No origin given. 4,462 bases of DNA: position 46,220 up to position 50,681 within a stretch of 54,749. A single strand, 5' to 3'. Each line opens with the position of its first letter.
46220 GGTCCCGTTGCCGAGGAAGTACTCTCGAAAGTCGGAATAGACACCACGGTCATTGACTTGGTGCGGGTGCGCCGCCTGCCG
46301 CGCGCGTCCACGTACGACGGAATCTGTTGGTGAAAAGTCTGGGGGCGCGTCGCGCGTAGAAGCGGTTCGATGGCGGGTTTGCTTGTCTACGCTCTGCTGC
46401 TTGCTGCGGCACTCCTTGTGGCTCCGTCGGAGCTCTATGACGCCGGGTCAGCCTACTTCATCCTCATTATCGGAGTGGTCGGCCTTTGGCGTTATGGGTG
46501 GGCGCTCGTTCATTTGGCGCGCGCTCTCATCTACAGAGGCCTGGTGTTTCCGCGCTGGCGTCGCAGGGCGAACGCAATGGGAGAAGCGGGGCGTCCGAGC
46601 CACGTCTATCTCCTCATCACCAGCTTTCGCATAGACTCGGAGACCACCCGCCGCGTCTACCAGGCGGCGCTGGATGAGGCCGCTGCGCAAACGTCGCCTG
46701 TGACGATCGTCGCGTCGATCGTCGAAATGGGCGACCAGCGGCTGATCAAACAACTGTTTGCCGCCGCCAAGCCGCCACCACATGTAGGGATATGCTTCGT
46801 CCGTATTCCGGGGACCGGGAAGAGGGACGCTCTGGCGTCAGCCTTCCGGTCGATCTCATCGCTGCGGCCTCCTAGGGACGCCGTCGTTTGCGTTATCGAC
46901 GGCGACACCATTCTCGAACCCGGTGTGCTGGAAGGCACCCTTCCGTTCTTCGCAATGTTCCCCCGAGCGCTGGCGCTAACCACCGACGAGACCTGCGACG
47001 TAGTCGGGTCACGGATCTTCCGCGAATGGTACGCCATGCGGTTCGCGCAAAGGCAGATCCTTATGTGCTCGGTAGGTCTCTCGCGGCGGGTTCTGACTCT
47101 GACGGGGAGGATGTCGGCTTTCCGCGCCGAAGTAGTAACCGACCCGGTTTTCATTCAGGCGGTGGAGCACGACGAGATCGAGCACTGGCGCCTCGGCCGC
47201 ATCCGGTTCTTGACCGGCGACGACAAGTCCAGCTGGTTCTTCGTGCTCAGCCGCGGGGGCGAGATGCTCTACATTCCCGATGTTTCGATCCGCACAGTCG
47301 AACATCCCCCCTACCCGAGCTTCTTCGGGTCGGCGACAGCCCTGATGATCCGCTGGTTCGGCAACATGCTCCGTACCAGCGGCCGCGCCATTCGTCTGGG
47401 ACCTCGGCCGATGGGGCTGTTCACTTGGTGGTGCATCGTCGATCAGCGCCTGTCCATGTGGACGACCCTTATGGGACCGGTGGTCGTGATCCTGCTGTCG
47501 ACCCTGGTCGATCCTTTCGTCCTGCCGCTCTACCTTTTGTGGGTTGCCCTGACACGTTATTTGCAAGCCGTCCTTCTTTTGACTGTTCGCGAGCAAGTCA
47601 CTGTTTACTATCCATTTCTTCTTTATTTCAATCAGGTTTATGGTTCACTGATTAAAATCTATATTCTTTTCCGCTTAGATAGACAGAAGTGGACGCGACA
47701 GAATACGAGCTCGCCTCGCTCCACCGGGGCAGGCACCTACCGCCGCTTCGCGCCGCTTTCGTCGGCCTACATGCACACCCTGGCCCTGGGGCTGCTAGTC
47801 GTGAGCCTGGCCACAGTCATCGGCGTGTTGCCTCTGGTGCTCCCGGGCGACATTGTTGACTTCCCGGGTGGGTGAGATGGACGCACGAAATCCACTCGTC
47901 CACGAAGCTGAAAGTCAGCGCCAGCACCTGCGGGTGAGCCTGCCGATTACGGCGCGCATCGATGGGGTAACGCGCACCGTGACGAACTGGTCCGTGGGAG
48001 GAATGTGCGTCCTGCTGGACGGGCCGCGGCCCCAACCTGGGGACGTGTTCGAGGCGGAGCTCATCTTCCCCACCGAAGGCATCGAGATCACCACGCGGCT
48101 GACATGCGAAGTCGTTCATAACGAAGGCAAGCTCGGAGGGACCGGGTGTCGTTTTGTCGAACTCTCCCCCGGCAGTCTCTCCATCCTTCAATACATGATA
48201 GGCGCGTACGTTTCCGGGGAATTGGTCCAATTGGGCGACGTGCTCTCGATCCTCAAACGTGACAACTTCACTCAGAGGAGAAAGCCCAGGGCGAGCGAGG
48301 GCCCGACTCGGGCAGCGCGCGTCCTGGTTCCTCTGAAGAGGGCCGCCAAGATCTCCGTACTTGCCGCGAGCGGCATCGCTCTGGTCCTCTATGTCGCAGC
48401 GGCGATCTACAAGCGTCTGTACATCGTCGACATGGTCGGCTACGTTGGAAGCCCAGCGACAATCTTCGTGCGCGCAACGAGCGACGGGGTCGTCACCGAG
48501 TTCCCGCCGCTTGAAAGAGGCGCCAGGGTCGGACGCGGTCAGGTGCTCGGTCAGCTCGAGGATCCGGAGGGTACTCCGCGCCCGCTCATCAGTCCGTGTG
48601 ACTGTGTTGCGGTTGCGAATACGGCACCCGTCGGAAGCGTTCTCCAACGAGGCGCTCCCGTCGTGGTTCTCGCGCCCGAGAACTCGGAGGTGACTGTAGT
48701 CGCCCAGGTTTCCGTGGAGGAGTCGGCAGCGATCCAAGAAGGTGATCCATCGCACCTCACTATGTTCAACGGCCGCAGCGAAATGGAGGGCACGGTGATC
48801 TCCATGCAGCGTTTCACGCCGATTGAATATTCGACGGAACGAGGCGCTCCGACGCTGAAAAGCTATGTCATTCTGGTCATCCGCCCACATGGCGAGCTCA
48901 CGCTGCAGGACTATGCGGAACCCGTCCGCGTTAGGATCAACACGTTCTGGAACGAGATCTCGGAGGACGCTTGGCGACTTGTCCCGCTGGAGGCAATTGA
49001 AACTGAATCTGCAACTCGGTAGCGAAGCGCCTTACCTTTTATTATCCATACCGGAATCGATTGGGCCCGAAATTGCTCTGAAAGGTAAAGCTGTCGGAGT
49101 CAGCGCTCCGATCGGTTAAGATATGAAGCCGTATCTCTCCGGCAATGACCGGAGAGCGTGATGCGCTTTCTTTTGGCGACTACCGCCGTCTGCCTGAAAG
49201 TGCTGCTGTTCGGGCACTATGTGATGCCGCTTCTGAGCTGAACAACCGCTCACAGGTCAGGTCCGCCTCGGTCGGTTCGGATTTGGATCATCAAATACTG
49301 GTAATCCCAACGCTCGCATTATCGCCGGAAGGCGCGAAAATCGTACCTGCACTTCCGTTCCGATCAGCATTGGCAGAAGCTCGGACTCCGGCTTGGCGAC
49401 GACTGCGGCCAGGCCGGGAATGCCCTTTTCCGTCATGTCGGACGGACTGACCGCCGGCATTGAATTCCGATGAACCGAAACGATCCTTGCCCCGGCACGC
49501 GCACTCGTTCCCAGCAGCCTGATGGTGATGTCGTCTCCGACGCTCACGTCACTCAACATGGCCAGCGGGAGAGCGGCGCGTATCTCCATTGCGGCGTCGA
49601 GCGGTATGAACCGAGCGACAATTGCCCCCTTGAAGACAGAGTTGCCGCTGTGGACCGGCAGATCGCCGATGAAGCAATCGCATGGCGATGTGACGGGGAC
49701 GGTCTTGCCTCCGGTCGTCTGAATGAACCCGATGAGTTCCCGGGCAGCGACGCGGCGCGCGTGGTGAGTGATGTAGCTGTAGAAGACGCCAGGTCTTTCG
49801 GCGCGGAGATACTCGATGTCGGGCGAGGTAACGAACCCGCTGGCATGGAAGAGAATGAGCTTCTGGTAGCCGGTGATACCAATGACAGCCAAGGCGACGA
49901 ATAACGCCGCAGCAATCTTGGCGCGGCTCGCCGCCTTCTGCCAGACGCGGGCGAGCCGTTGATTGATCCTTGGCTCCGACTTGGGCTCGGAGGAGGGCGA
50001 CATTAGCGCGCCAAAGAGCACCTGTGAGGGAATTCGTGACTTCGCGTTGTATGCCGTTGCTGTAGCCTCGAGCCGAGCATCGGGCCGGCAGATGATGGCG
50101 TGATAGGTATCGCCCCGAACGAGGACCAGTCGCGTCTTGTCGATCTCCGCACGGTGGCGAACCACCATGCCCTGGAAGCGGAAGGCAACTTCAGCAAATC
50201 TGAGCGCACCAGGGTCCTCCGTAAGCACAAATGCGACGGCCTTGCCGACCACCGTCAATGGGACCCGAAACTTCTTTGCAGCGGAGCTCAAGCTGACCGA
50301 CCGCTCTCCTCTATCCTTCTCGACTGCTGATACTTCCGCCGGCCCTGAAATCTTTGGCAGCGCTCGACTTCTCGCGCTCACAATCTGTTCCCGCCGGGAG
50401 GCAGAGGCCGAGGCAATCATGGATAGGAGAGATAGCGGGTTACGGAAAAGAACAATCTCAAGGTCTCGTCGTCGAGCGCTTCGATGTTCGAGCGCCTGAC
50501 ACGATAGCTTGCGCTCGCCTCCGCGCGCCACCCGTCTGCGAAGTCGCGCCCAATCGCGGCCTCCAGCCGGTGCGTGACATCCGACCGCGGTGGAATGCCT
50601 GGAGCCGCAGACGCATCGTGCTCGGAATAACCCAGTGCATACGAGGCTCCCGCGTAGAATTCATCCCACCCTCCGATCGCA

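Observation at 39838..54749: Alginate-type (GDP-mannuronate) exopolysaccharide locus with a non-canonical gene set in an alphaproteobacterium-like genome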

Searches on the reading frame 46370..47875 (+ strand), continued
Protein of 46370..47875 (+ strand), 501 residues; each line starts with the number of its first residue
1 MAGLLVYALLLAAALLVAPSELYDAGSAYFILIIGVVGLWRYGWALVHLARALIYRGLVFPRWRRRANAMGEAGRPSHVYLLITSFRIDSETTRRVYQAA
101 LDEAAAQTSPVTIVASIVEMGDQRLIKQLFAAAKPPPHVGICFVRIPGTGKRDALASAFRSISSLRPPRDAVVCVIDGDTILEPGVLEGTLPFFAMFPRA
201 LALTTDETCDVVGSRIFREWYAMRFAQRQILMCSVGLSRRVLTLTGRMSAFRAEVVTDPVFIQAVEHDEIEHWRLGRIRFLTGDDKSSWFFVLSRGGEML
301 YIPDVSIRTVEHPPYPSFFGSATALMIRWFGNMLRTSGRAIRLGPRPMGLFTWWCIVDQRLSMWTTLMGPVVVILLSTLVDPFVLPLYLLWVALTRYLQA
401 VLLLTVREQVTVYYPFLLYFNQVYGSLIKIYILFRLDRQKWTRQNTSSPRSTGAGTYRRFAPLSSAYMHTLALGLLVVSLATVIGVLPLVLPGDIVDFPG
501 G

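Call 75: search_protein_families(library=ncbifam, proteins=[L001:5547-6554:+, L001:6554-6970:+, L010:11644-12579:+, L010:15896-16582:+, L010:18055-19146:+], max_evalue=0.01)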
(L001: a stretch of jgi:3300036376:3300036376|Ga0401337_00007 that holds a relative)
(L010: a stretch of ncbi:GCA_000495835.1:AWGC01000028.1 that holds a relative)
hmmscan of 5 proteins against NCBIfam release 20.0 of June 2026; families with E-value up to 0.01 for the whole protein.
L001:5547-6554:+ (335 aa): 10 families
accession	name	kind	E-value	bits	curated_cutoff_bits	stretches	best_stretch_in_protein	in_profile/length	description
TIGR04182.1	glyco_TIGR04182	equivalog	3e-59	200.8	325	1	30-321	2-290/293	S-layer glycoprotein N-glycosyltransferase AglJ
NF041391.1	DPhHxTase_Halo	equivalog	9.5e-20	70.5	375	1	36-251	3-213/213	dolichyl-phosphate hexose transferase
NF058614.1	PPMAGASynPpgS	equivalog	4.3e-14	52.5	370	1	32-203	4-180/226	polyprenyl-phospho-N-acetylgalactosaminyl synthase PpgS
NF010496.0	PRK13915.1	equivalog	4.4e-13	49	262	1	23-132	26-149/307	glucosyl-3-phosphoglycerate synthase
NF053846.1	glyco_with_XrtP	equivalog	4.2e-08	32.3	520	1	29-78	42-91/440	XrtP-associated glycosyltransferase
TIGR03937.1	PgaC_IcaA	equivalog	7.2e-08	31.8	422.3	1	23-130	40-154/407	poly-beta-1,6-N-acetyl-D-glucosamine synthase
TIGR04283.1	glyco_like_mftF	equivalog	4.7e-06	26.4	182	1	30-91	1-62/221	TIGR04283 family arsenosugar biosynthesis glycosyltransferase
NF047588.1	GlcsyltransPgfSStrep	equivalog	3.8e-05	23.1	500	1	29-193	2-172/308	glycosyltransferase PgfS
NF041865.1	EpsU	equivalog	9e-05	21.6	700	1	25-108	36-129/394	exopolysaccharide biosynthesis GT2 family glycosyltransferase EpsU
TIGR03469.1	HpnB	hypoth_equivalog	0.00079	18.5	379.25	1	28-84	44-102/386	hopene-associated glycosyltransferase HpnB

L001:6554-6970:+ (138 aa): 0 families

L010:11644-12579:+ (311 aa): 3 families
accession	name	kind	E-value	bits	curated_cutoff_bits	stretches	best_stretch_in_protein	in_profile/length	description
TIGR01730.1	RND_mfp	subfamily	2.4e-06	26.8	94.9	0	145-179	135-169/322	efflux RND transporter periplasmic adaptor subunit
TIGR03794.1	NHLM_micro_HlyD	equivalog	0.0024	16.9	156.2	0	146-177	255-286/421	NHLP bacteriocin system secretion protein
TIGR00999.1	8a0102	subfamily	0.0074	15.4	319.3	0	146-182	94-130/271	CzcB/NccB family metal efflux transporter periplasmic adaptor subunit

L010:15896-16582:+ (228 aa): 0 families

L010:18055-19146:+ (363 aa): 0 families

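Call 84: list_cluster_members(proteins=[P0061, P0104, P0089, P0088, P0077, P0020, P0046])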
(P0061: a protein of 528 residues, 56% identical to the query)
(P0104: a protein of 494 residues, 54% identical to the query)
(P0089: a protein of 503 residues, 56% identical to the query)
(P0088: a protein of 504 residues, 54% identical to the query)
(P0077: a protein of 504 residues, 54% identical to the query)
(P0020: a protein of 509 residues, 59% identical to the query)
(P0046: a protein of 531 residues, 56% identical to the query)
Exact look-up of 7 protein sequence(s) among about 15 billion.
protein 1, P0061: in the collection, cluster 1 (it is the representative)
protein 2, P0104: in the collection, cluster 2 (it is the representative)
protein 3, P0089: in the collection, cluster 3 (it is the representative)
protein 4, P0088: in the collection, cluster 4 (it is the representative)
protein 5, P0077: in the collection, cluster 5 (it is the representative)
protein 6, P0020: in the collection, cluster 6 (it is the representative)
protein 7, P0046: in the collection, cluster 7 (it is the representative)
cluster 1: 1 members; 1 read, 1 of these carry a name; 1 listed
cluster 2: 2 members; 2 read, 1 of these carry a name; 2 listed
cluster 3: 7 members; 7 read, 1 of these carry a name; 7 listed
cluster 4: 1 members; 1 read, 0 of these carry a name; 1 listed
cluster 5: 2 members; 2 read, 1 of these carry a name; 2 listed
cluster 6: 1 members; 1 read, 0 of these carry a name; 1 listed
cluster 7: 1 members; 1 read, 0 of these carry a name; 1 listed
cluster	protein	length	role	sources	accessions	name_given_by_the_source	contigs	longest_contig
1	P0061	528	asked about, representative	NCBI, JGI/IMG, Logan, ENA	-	glycosyltransferase Alg8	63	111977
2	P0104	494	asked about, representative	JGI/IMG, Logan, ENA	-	-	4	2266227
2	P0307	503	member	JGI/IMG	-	glycosyltransferase Alg8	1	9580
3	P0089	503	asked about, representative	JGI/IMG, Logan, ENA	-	-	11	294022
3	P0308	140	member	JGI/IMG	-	glycosyltransferase Alg8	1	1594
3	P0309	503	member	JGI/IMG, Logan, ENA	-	-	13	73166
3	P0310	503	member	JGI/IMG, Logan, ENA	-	-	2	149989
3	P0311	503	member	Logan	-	-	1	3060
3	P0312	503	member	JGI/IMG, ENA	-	-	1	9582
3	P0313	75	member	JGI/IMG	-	-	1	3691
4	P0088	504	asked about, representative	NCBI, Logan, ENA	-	-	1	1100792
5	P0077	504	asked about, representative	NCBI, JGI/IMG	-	-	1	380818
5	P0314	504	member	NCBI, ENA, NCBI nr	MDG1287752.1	MAG: glycosyltransferase [Rickettsiales bacterium] | glycosyltransferase [Rickettsiales bacterium]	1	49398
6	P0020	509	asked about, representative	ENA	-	-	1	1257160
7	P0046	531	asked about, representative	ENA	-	-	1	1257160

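Call 92: find_encoding_contigs(protein=P0019, flank=10000, max_places=1)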
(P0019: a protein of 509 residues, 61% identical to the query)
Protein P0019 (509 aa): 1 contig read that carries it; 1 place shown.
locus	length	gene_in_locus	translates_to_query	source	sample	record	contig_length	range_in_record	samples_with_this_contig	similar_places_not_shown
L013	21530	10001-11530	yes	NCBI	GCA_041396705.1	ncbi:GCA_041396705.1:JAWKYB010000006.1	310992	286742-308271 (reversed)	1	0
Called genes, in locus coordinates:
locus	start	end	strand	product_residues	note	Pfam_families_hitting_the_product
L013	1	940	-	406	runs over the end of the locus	PF07690:MFS_1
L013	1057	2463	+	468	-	PF00672:HAMP (weak), PF00512:HisKA (weak), PF02518:HATPase_c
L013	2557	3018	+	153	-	-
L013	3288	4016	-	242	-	PF03472:Autoind_bind, PF00196:GerE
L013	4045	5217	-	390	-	PF00202:Aminotran_3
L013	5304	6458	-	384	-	PF16822:ALGX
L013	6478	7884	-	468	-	PF03062:MBOAT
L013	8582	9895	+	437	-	PF03721:UDPG_MGDP_dh_N, PF00984:UDPG_MGDP_dh, PF03720:UDPG_MGDP_dh_C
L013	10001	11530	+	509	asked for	PF13641:Glyco_tranf_2_3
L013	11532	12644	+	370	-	PF25965:Beta-barrel_ALG44 (weak)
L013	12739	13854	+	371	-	PF00483:NTP_transferase, PF12804:NTP_transf_3 (weak), PF22640:ManC_GMP_beta-helix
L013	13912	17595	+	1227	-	PF05048:NosD, PF13229:Beta_helix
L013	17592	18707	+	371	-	PF05426:Alginate_lyase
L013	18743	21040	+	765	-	PF08238:Sel1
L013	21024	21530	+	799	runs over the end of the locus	PF08238:Sel1 (weak)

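Call 93: find_encoding_contigs(protein=P0020, flank=10000, max_places=1)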
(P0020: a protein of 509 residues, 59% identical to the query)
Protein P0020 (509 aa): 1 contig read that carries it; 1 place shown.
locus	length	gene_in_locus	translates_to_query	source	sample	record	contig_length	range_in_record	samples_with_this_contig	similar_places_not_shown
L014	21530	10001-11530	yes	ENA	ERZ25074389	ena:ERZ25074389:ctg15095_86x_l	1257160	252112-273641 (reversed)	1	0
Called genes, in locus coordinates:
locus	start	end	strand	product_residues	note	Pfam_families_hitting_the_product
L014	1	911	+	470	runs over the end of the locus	PF07992:Pyr_redox_2, PF13738:Pyr_redox_3 (weak), PF00070:Pyr_redox, PF02852:Pyr_redox_dim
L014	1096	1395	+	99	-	-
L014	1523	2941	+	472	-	PF00672:HAMP, PF00512:HisKA (weak), PF02518:HATPase_c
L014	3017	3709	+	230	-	-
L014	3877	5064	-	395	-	PF00202:Aminotran_3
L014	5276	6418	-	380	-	PF16822:ALGX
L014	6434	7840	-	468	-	PF03062:MBOAT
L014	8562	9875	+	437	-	PF03721:UDPG_MGDP_dh_N, PF00984:UDPG_MGDP_dh, PF03720:UDPG_MGDP_dh_C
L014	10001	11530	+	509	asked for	PF13641:Glyco_tranf_2_3, PF13632:Glyco_trans_2_3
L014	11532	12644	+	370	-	-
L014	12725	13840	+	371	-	PF00483:NTP_transferase, PF22640:ManC_GMP_beta-helix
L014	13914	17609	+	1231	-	PF05048:NosD, PF13229:Beta_helix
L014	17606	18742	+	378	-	PF05426:Alginate_lyase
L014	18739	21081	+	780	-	PF08238:Sel1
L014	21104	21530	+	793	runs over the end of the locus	PF08238:Sel1 (faint)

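Call 94: find_encoding_contigs(protein=P0060, flank=10000, max_places=1)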
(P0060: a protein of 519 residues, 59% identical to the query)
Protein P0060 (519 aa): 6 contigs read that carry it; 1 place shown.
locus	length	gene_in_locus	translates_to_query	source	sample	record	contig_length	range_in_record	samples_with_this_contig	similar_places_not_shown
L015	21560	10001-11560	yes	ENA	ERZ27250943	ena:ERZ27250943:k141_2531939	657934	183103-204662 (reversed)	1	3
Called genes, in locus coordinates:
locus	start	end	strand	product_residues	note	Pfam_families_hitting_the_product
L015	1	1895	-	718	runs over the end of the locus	PF02629:CoA_binding, PF13380:CoA_binding_2, PF19045:Ligase_CoA_2 (faint), PF13607:Succ_CoA_lig, PF13549:ATP-grasp_5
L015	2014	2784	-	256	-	PF00106:adh_short, PF08659:KR, PF13561:adh_short_C2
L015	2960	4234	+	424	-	PF10082:BBP2_2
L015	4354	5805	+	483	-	PF00483:NTP_transferase, PF22640:ManC_GMP_beta-helix, PF01050:MannoseP_isomer, PF07883:Cupin_2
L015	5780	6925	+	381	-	PF16822:ALGX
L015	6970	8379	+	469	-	PF03062:MBOAT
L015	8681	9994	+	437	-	PF03721:UDPG_MGDP_dh_N, PF00984:UDPG_MGDP_dh, PF03720:UDPG_MGDP_dh_C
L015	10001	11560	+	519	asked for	PF13641:Glyco_tranf_2_3, PF13632:Glyco_trans_2_3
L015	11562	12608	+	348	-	PF07238:PilZ (weak)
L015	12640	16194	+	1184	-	PF05048:NosD (faint), PF13229:Beta_helix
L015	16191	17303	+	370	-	PF05426:Alginate_lyase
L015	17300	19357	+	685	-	PF08238:Sel1 (weak)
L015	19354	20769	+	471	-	PF16822:ALGX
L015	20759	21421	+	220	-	PF11182:AlgF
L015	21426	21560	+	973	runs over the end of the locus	PF08238:Sel1 (faint)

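Call 95: find_encoding_contigs(protein=P0104, flank=10000, max_places=1)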
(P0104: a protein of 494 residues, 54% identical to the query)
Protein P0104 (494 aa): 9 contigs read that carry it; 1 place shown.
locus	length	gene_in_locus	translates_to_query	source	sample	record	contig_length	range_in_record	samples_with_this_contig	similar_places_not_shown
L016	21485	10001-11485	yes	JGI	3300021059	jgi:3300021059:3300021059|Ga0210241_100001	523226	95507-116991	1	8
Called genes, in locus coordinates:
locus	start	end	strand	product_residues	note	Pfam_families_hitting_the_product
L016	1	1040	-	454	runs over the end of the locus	PF16822:ALGX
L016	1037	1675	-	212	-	PF11182:AlgF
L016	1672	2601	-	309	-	-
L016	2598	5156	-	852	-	PF13229:Beta_helix, PF05048:NosD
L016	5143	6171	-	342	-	PF16822:ALGX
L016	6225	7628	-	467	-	PF03062:MBOAT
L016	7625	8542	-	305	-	-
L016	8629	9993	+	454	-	PF03721:UDPG_MGDP_dh_N, PF00984:UDPG_MGDP_dh, PF03720:UDPG_MGDP_dh_C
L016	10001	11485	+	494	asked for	PF13641:Glyco_tranf_2_3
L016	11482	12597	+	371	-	PF25964:BSH_ALG44 (weak)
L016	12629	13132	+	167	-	PF01590:GAF, PF13185:GAF_2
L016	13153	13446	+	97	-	PF01329:Pterin_4a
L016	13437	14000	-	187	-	PF05258:DciA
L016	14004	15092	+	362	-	PF00730:HhH-GPD, PF14815:NUDIX_4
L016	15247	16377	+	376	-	PF00465:Fe-ADH, PF13685:Fe-ADH_2, PF25137:ADH_Fe_C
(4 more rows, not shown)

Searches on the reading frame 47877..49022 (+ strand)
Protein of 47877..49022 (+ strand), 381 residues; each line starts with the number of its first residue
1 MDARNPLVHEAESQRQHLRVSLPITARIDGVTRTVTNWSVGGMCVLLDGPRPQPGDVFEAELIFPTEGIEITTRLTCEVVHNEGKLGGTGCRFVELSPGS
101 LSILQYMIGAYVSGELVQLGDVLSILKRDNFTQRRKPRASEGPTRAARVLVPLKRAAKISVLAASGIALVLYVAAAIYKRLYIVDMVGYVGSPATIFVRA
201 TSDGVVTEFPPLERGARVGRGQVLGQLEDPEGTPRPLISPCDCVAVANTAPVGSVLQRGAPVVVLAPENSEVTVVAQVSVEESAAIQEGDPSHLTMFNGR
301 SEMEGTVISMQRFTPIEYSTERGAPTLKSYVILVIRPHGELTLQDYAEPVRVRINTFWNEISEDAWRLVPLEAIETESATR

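Call 3: search_protein_families(library=pfam, proteins=[window:47877-49022:+], max_evalue=0.01)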
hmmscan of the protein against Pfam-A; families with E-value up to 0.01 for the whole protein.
window:47877-49022:+ (381 aa): 2 families
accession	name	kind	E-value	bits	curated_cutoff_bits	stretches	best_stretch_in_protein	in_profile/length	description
PF13437.12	HlyD_3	-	9.7e-10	39.6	22.2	1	238-312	3-78/106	HlyD family secretion protein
PF07238.19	PilZ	-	4.4e-08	33.8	22.5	1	14-106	2-98/102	PilZ domain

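Call 4: search_protein_families(library=ncbifam, proteins=[window:47877-49022:+], max_evalue=0.01)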
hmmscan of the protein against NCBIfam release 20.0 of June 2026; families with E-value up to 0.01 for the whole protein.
window:47877-49022:+ (381 aa): 2 families
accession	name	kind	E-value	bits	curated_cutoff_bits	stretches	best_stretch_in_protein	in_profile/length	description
TIGR01843.1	type_I_hlyD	subfamily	0.00032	19.8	208.65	1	248-294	285-331/422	HlyD family type I secretion periplasmic adaptor subunit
TIGR01730.1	RND_mfp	subfamily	0.0069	15.4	94.9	0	237-308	137-208/322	efflux RND transporter periplasmic adaptor subunit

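Call 7: search_solved_structures(query=window:47877-49022:+, max_evalue=0.1)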
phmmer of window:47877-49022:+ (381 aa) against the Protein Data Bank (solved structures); distinct sequences matched with E-value up to 0.1: 3.
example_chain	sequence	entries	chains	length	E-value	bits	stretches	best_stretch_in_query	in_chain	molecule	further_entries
4rt1_A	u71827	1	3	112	2.1e-10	44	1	12-115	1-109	Alginate biosynthesis protein Alg44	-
4xrn_A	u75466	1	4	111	4e-10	43.2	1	13-115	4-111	Alginate biosynthesis protein Alg44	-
4rt0_A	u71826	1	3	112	4e-10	43.1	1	12-115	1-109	Alginate biosynthesis protein Alg44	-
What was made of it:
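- On Alginate biosynthesis system: Alg44 PilZ PDB 4rt1 2e-10 (call 7).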

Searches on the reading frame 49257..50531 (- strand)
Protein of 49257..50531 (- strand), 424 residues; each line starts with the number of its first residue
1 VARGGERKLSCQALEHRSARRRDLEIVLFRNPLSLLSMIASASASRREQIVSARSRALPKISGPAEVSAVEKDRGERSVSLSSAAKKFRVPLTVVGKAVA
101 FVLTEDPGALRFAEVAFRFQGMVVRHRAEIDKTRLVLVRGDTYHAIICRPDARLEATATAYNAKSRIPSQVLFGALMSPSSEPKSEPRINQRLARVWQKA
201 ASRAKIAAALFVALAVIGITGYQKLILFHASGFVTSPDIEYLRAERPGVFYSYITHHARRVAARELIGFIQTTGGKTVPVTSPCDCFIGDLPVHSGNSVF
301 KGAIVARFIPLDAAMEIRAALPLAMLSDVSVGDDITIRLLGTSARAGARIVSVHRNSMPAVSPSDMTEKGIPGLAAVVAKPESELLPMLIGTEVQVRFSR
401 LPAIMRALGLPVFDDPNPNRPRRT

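Call 3: search_protein_families(library=pfam, proteins=[window:49257-50531:-], max_evalue=0.01)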
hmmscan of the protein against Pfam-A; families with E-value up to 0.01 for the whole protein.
window:49257-50531:- (424 aa): 1 family
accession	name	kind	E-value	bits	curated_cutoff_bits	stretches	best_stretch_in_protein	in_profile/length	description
PF13437.12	HlyD_3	-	0.00051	21.2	22.2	1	280-355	2-78/106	HlyD family secretion protein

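Call 4: search_protein_families(library=ncbifam, proteins=[window:49257-50531:-], max_evalue=0.01)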
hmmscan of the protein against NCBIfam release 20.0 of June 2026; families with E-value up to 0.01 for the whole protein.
window:49257-50531:- (424 aa): 2 families
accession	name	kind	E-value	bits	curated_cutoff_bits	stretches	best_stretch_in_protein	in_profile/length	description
TIGR00999.1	8a0102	subfamily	0.001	18.3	319.3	1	262-354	77-168/271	CzcB/NccB family metal efflux transporter periplasmic adaptor subunit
TIGR01843.1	type_I_hlyD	subfamily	0.0011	18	208.65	1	278-339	271-333/422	HlyD family type I secretion periplasmic adaptor subunit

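Call 26: search_protein_families(library=pfam, proteins=[window:49257-50531:-], max_evalue=1)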
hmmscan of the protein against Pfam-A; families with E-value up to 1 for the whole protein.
window:49257-50531:- (424 aa): 1 family
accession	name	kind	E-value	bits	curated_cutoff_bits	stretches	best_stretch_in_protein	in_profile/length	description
PF13437.12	HlyD_3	-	0.00051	21.2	22.2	1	280-355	2-78/106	HlyD family secretion protein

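Call 69: search_protein_families(library=ncbifam, proteins=[window:49257-50420:-], max_evalue=0.01)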
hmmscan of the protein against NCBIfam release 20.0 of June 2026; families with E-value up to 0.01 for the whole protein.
window:49257-50420:- (387 aa): 2 families
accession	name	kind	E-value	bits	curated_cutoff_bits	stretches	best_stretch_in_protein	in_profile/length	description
TIGR00999.1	8a0102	subfamily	0.00084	18.5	319.3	1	225-317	77-168/271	CzcB/NccB family metal efflux transporter periplasmic adaptor subunit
TIGR01843.1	type_I_hlyD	subfamily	0.00091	18.3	208.65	1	241-302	271-333/422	HlyD family type I secretion periplasmic adaptor subunit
